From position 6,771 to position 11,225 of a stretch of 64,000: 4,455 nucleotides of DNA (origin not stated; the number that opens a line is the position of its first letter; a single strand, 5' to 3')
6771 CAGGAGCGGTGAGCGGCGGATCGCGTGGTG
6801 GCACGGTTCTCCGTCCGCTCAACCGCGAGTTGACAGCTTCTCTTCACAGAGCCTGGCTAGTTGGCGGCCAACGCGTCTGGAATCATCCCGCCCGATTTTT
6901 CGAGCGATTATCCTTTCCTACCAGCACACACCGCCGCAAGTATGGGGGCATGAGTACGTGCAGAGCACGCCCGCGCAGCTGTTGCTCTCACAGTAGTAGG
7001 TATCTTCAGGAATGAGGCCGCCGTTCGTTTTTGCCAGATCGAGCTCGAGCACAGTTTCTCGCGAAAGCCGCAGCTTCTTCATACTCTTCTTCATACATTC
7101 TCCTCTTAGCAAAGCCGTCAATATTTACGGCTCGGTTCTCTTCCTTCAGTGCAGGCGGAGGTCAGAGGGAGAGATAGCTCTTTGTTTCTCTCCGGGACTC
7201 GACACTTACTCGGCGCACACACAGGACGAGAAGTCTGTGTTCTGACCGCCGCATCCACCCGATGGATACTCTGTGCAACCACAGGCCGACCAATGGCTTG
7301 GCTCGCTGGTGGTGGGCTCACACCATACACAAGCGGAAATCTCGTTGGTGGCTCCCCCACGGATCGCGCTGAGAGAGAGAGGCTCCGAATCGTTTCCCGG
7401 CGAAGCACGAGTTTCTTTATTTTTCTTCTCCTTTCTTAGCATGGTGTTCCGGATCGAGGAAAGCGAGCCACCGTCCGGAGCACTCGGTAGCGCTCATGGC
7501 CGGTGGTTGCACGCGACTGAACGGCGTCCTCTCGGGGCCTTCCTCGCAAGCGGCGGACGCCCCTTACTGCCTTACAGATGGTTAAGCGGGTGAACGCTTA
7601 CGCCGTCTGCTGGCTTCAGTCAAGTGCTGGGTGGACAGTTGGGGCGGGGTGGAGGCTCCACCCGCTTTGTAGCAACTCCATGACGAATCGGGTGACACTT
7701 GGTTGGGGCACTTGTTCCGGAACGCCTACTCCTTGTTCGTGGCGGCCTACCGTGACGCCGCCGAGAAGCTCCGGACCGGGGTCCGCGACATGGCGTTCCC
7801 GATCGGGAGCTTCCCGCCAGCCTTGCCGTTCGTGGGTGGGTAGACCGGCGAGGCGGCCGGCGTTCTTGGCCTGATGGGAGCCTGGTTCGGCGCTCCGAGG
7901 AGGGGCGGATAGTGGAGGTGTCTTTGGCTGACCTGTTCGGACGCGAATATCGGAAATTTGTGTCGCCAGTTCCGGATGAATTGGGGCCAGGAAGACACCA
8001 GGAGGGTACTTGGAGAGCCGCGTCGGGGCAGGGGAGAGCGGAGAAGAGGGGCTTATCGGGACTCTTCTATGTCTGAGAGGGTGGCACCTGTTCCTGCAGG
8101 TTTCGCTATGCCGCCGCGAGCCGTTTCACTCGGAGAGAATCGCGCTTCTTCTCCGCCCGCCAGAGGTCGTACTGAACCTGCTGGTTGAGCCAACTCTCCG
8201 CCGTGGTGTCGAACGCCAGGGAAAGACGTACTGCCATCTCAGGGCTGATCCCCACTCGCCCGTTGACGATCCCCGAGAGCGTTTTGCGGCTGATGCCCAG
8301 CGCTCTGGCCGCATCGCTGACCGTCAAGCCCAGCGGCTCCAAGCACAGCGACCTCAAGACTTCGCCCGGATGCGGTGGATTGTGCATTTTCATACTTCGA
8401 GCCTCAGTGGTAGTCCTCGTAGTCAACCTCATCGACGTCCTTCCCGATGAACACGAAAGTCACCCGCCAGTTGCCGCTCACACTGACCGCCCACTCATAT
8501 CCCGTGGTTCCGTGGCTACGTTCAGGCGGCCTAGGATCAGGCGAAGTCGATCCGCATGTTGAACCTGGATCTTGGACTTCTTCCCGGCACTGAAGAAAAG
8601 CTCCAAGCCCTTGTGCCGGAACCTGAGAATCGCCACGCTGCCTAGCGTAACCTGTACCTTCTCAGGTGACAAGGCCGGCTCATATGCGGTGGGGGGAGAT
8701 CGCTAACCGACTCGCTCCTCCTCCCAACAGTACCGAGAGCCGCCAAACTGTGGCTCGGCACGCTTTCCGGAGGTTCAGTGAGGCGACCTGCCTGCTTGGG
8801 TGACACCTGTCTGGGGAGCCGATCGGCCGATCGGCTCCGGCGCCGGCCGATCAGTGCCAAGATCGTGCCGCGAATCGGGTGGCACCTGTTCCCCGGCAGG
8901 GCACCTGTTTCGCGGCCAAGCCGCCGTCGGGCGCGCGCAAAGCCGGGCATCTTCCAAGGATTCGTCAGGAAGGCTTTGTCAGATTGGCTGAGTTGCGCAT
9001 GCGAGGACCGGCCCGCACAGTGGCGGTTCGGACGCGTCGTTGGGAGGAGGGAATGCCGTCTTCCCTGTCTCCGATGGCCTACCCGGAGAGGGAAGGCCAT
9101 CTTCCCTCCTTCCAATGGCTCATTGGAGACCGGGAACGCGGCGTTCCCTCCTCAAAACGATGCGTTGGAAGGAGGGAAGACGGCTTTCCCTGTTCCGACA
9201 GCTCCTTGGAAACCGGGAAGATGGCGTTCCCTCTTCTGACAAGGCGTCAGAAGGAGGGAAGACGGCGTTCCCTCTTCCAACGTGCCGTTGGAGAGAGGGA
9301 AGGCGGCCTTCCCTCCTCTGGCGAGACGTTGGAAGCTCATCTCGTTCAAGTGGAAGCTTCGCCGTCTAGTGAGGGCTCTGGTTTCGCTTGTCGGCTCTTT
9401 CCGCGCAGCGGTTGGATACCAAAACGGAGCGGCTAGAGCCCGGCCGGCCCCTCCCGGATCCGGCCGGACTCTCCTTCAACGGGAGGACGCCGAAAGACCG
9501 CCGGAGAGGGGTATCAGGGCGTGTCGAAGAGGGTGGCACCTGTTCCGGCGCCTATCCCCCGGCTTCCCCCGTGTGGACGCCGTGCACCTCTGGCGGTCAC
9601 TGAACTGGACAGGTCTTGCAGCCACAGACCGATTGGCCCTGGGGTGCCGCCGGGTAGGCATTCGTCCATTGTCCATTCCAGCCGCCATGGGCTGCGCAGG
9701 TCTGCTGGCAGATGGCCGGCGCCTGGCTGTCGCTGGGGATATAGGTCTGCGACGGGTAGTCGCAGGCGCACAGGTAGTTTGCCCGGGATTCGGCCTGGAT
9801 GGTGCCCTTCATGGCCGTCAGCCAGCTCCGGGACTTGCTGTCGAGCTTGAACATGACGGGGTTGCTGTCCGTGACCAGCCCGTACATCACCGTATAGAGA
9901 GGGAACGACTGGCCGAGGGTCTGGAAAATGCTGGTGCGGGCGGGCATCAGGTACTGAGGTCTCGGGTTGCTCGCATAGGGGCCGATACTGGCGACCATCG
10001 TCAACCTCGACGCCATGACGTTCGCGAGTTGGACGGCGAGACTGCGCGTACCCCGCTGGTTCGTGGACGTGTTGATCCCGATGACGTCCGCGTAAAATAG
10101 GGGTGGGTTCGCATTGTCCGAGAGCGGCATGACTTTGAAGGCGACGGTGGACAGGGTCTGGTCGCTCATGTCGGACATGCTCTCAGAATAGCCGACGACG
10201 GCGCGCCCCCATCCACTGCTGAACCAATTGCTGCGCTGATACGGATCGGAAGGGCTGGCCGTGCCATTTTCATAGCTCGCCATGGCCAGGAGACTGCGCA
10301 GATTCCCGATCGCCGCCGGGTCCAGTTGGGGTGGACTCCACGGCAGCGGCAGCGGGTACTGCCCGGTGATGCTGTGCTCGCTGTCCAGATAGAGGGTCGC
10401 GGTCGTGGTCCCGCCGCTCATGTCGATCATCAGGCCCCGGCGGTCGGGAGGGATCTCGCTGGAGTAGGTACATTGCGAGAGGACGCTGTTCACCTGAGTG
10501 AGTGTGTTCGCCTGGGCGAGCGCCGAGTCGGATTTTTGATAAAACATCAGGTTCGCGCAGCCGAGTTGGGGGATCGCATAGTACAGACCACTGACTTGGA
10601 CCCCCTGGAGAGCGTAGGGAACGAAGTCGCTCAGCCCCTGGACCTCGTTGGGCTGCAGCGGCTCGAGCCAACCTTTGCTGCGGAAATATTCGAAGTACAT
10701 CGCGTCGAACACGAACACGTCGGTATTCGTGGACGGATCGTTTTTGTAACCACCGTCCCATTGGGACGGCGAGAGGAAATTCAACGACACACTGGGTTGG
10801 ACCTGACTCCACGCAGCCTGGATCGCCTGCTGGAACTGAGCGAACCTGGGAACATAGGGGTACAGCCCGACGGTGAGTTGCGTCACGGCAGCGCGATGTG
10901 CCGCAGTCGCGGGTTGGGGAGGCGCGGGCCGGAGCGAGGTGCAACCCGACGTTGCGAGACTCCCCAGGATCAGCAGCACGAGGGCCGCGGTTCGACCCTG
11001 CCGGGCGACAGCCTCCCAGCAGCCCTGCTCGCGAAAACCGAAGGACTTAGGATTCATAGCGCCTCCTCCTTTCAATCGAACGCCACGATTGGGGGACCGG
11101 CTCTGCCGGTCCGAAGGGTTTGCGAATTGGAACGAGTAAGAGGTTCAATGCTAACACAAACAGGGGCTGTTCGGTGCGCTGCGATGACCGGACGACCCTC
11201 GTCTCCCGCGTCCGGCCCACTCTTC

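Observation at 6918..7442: Two Cys-rich peptide genes with double-glycine leaders that share the LSRET leader motif of the ATP-grasp-associated precursor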

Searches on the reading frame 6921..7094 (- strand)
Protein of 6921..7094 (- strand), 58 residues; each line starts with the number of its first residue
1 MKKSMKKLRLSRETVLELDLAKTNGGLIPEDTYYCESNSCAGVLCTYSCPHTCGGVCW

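Call 9: search_protein_families(library=ncbifam, max_evalue=1, proteins=[window:6921-7094:-])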
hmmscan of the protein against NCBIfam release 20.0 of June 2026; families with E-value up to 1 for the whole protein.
seq(58 aa): 1 family
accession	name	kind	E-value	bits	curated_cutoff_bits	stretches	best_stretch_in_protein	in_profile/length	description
NF038153.1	lant_leader_L1a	domain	0.1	12.8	22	1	1-19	1-22/32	class I lanthipeptide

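Call 10: search_protein_families(library=pfam, max_evalue=1, proteins=[window:6921-7094:-])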
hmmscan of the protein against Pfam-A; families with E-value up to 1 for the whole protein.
seq(58 aa): 0 families

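Call 11: find_homologous_proteins(query=window:6921-7094:-, max_evalue=10)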
Query seq(58 aa) (58 aa): 2 proteins with E <= 10 among 2 candidates.
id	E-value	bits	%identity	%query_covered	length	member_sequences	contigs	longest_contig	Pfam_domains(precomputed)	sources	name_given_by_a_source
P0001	2.6e-32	127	97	100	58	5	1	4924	-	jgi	jgi:hypothetical protein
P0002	1.2e-29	118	90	100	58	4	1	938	-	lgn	-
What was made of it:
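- Tried and rejected: A single-sequence search with peptide A found only near-identical copies (call 11).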

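Call 13: find_encoding_contigs(protein=P0001, flank=10000)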
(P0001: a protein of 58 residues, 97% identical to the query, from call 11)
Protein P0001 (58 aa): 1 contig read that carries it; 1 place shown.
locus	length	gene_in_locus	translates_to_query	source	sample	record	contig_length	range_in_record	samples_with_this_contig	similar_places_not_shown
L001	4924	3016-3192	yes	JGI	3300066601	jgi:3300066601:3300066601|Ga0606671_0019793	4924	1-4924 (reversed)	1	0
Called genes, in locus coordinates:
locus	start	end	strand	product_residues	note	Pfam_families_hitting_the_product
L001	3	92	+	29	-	?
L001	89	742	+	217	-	-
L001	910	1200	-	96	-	-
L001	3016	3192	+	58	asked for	-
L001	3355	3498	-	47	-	-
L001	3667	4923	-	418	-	?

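Call 14: find_encoding_contigs(protein=P0002, flank=10000)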
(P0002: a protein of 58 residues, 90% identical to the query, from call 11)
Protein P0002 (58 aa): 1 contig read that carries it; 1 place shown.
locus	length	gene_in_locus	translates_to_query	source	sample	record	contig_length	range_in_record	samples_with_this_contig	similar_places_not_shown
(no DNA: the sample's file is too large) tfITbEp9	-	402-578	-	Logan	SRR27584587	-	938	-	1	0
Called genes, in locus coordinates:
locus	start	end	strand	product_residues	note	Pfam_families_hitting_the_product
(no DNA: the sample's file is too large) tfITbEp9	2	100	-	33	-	?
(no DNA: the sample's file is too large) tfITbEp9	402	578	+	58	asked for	-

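Call 21: find_encoding_contigs(protein=window:6921-7094:-, flank=10000)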
Protein seq(58 aa) (58 aa): 2 contigs read that carry it; 2 places shown.
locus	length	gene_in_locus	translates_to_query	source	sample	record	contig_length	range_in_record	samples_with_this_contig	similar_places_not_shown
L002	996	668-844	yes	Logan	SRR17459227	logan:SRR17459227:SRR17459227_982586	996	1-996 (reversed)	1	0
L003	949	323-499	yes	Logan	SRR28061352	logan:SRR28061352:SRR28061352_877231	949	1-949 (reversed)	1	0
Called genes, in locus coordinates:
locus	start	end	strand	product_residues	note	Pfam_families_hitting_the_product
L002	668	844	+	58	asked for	-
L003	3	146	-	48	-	?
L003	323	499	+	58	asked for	-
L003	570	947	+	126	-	?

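Call 30: search_protein_families(library=ncbifam, max_evalue=10, proteins=[L001:3667-4809:-])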
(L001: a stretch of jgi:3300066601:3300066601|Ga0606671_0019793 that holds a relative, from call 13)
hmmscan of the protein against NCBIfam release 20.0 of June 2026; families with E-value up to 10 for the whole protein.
L001:3667-4809:- (380 aa): 4 families
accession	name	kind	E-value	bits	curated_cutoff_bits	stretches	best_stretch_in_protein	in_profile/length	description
NF040505.1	ArsO_flavin_mono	equivalog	1.3e-14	54.4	425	2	1-59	133-191/346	ArsO family NAD(P)H-dependent flavin-containing monooxygenase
NF058570.1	trimeth_mono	equivalog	1.5e-09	37.5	675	2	1-50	167-216/443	trimethylamine monooxygenase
NF045818.1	Neo-PentlctneDsynPtlE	equivalog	5.4e-06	24.8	1100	1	1-96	189-291/587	neopentalenolactone/pentalenolactone D synthase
NF040813.1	pro_dh_Thprot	equivalog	0.13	11.3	600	1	142-180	186-224/362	D-proline dehydrogenase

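Call 48: find_related_loci(query=A4, collection=genome_contigs, flank=10000)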
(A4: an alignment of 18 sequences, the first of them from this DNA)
Query A4 (58 aa) in genome_contigs; peptide patterns used: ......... (x = any residue, [..] = any of these).
36 stretches matched a pattern; 12 encode a relative of the query (tblastn E <= 1e-3); 12 distinct loci.
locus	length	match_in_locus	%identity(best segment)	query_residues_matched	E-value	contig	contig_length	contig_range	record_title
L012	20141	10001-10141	53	1-45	2e-9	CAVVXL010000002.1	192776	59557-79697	MAG: uncultured Acidobacteriota bacterium isolate MFD04580.bin.1.42 genome assembly, contig: contig_15618, whole genome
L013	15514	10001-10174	45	2-53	3e-7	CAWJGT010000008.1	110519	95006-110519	MAG: uncultured Holophagales bacterium isolate MFD04935.bin.1.7 genome assembly, contig: contig_25927, whole genome shot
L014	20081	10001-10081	63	1-27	1e-5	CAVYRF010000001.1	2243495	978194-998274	MAG: uncultured Acidobacteriota bacterium isolate MFD00964.bin.1.74 genome assembly, contig: contig_2727, whole genome s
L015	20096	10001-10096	53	1-29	2e-5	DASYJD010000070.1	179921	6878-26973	MAG TPA_asm: Thermoanaerobaculia bacterium isolate SMAG_U4286 k141_2133480, whole genome shotgun sequence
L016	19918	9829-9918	53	1-30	3e-5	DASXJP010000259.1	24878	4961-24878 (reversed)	MAG TPA_asm: Thermoanaerobaculia bacterium isolate SMAG_U5251 k141_5793899, whole genome shotgun sequence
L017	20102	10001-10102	57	6-40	5e-5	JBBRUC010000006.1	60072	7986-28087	MAG: Thermoanaerobaculia bacterium isolate La3_concoct.109 La3_concoct.109_K_3166173_L_60072_cov_13.0007, whole genome s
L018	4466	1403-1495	52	1-31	4e-5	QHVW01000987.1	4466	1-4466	MAG: Acidobacteria bacterium isolate gp7 AA5 14_0903_05_20cm_scaffold_36557_curated, whole genome shotgun sequence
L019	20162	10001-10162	39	1-54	2e-4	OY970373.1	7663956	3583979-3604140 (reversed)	MAG: uncultured Acidobacteriota bacterium isolate MFD09368.bin.c.1 genome assembly, chromosome: 1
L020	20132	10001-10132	38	1-57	3e-4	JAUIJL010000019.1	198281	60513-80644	MAG: Thermoanaerobaculia bacterium isolate Co_bin.310 NODE_731_length_198281_cov_4.847205, whole genome shotgun sequence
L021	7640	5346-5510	44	2-57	3e-4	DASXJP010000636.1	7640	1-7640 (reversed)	MAG TPA_asm: Thermoanaerobaculia bacterium isolate SMAG_U5251 k141_2772634, whole genome shotgun sequence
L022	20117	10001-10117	38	1-53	4e-4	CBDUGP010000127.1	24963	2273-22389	MAG TPA_asm: uncultured bacterium isolate SRR22808116_maxbin2_13 genome assembly, contig: ERZ25043450.1032, whole genome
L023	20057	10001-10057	74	1-19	7e-4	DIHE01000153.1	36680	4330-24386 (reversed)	MAG TPA_asm: Holophagales bacterium UBA5704 UBA5704_contig_23, whole genome shotgun sequence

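Call 53: search_protein_families(library=pfam, max_evalue=0.001, proteins=[L016:3526-7920:+, L016:7982-9391:-, L016:10401-11063:-, L016:11456-12319:+, L016:12613-13716:-, L016:13099-13755:+, L016:13720-14475:-, L016:14472-15758:-, L016:15387-17372:+, L016:2340-3638:+])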
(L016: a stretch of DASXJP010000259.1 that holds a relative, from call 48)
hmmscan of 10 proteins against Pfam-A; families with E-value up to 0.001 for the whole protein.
L016:3526-7920:+ (1464 aa): 2 families
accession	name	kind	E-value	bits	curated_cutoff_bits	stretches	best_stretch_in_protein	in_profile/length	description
PF00873.25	ACR_tran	-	1.8e-261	870.6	28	1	445-1455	2-1020/1021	AcrB/AcrD/AcrF family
PF03176.21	MMPL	-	2.1e-07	30.6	20.5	1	1263-1457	106-304/333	MMPL family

L016:7982-9391:- (469 aa): 1 family
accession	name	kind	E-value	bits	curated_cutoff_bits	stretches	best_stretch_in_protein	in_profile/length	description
PF02661.23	Fic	-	8.5e-19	68.6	24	1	132-246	1-92/93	Fic/DOC family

L016:10401-11063:- (220 aa): 1 family
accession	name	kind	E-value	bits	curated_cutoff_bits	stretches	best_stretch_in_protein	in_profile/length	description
PF08843.17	AbiEii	-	3.7e-16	60.2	22.5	1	16-168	5-185/238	Nucleotidyl transferase AbiEii toxin, Type IV TA system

L016:11456-12319:+ (287 aa): 5 families
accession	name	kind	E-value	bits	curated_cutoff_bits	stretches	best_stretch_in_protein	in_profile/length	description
PF03446.21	NAD_binding_2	-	3.7e-35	121.8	21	1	2-152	1-153/161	NAD binding domain of 6-phosphogluconate dehydrogenase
PF14833.11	NAD_binding_11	-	2.1e-13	51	30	1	162-282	1-121/122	NAD-binding of NADP-dependent 3-hydroxyisobutyrate dehydrogenase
PF03807.23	F420_oxidored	-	2.2e-10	41.4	21.6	1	2-89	1-89/94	NADP oxidoreductase coenzyme F420-dependent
PF21761.2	RedAm-like_C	-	0.00017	22.3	27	1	162-283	3-125/127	NADPH-dependent reductive aminase-like, C-terminal domain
PF02826.25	2-Hacid_dh_C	-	0.00053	19.8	25.1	1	2-68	38-103/178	D-isomer specific 2-hydroxyacid dehydrogenase, NAD binding domain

L016:12613-13716:- (367 aa): 1 family
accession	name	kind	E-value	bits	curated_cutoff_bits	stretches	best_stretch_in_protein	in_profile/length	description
PF01636.29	APH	-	4.2e-46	158.1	23.2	1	41-274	2-223/239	Phosphotransferase enzyme family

L016:13099-13755:+ (218 aa): 0 families

L016:13720-14475:- (251 aa): 0 families

L016:14472-15758:- (428 aa): 4 families
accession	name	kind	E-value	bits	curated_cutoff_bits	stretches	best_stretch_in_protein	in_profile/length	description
PF13304.12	AAA_21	-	4.9e-19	70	27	1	32-324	2-304/304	AAA domain, putative AbiEii toxin, Type IV TA system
PF13175.12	AAA_15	-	3.3e-11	43.9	32.1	2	1-50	1-44/374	AAA ATPase domain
PF13476.12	AAA_23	-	1.4e-06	29.5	27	1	5-90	1-85/201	AAA domain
PF02463.25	SMC_N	-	3.8e-06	26.9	40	0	2-90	1-89/220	RecF/RecN/SMC N terminal domain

L016:15387-17372:+ (661 aa): 0 families

L016:2340-3638:+ (432 aa): 1 family
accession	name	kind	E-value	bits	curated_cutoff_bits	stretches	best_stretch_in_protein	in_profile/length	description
PF02321.23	OEP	-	4.6e-54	183.5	22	2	42-219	3-187/187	Outer membrane efflux protein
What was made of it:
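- Tried and rejected: A Pfam scan around the three tandem precursors of L016 showed only RND efflux, Fic, AbiEii and the like (call 53).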

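Call 59: find_related_loci(query=A4, collection=metagenome_contigs, flank=10000)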
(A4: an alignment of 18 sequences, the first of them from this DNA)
Query A4 (58 aa) in metagenome_contigs; peptide patterns used: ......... (x = any residue, [..] = any of these).
52 stretches matched a pattern; 12 encode a relative of the query (tblastn E <= 1e-3); 12 distinct loci.
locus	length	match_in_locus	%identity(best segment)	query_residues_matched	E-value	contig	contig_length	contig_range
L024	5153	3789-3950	45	1-53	5e-6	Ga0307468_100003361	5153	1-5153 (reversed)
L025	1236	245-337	52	1-31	1e-5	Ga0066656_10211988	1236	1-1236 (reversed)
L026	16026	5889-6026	50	1-49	2e-5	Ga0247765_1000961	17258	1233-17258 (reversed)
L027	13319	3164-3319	42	2-46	2e-5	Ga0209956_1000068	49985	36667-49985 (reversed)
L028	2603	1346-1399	78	1-18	5e-5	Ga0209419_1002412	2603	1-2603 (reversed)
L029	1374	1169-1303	38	1-39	7e-5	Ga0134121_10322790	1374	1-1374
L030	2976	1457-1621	40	1-50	8e-5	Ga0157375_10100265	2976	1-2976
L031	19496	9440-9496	74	1-19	9e-5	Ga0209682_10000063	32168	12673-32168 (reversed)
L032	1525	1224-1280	68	1-19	2e-4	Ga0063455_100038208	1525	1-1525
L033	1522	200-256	68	1-19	2e-4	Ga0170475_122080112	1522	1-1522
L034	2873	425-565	40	2-46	2e-4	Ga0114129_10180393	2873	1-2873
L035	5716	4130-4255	44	2-52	3e-4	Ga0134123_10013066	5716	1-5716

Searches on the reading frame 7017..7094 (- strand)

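Call 30: search_protein_families(library=ncbifam, max_evalue=10, proteins=[window:7017-7094:-])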
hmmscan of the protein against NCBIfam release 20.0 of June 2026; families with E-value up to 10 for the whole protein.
seq(26 aa): 1 family
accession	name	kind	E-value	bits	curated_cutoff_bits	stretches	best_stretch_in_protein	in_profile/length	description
NF038153.1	lant_leader_L1a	domain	0.044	13.9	22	1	1-19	1-22/32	class I lanthipeptide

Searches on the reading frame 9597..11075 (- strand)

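Call 9: search_protein_families(library=ncbifam, max_evalue=1, proteins=[window:9597-11075:-])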
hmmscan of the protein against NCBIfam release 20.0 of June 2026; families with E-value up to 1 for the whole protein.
window:9597-11075:- (492 aa): 1 family
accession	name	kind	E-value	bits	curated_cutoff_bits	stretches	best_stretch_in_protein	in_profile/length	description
TIGR04541.1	thiaminase_BcmE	equivalog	7e-141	469.5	175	1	59-419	22-380/381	thiamine pyridinylase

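Call 10: search_protein_families(library=pfam, max_evalue=1, proteins=[window:9597-11075:-])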
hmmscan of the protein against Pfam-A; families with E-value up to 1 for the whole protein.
window:9597-11075:- (492 aa): 3 families
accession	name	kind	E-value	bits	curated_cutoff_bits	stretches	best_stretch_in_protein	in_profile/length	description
PF22141.1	Thiaminase-1_dom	-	3e-55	186.8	27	1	174-319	1-146/146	Thiaminase-1 domain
PF12151.13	MVL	-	3.5e-08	33.7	25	1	450-486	2-36/36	Mannan-binding protein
PF01547.30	SBP_bac_1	-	0.00019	22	26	1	76-181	5-118/307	Bacterial extracellular solute-binding protein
